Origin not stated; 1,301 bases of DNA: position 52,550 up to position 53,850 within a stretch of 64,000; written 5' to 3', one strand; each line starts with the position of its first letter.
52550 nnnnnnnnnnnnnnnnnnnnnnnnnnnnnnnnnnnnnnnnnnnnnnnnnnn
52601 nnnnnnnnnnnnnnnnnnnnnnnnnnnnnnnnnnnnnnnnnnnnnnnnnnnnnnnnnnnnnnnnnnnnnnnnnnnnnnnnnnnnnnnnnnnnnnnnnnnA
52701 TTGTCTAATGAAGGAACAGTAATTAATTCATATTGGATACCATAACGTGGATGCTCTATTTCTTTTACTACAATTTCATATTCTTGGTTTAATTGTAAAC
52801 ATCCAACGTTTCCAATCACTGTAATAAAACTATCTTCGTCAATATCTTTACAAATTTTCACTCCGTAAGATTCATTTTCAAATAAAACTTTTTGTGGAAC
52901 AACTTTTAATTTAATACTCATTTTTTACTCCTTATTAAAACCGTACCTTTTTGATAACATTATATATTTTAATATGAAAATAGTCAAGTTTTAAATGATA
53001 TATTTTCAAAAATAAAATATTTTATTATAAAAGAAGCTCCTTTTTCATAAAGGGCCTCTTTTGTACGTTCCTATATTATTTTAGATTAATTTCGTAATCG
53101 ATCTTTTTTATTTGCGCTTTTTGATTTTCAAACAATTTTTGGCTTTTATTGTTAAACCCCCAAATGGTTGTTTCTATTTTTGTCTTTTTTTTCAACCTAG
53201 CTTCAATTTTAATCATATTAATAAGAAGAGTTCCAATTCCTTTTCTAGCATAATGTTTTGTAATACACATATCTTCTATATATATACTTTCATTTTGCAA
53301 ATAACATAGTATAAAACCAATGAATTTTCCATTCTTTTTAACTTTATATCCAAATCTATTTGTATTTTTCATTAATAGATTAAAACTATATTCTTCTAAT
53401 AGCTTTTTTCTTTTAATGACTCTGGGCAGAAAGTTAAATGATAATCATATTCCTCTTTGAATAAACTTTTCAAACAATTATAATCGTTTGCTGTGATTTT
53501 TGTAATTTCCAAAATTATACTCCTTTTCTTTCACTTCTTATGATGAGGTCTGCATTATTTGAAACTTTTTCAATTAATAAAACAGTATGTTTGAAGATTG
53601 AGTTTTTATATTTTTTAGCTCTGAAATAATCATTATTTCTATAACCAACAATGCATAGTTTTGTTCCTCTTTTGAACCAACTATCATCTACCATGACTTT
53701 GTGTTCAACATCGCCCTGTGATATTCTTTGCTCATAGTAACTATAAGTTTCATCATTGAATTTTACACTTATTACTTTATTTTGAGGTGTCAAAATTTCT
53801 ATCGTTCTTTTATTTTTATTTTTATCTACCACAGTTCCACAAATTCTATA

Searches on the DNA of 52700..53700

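Call 65: search_rna_families(source=window, start=52700, end=53700, threshold=evalue, max_evalue=0.01)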
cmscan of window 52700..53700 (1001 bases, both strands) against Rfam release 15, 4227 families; matches with E-value up to 0.01: 0.
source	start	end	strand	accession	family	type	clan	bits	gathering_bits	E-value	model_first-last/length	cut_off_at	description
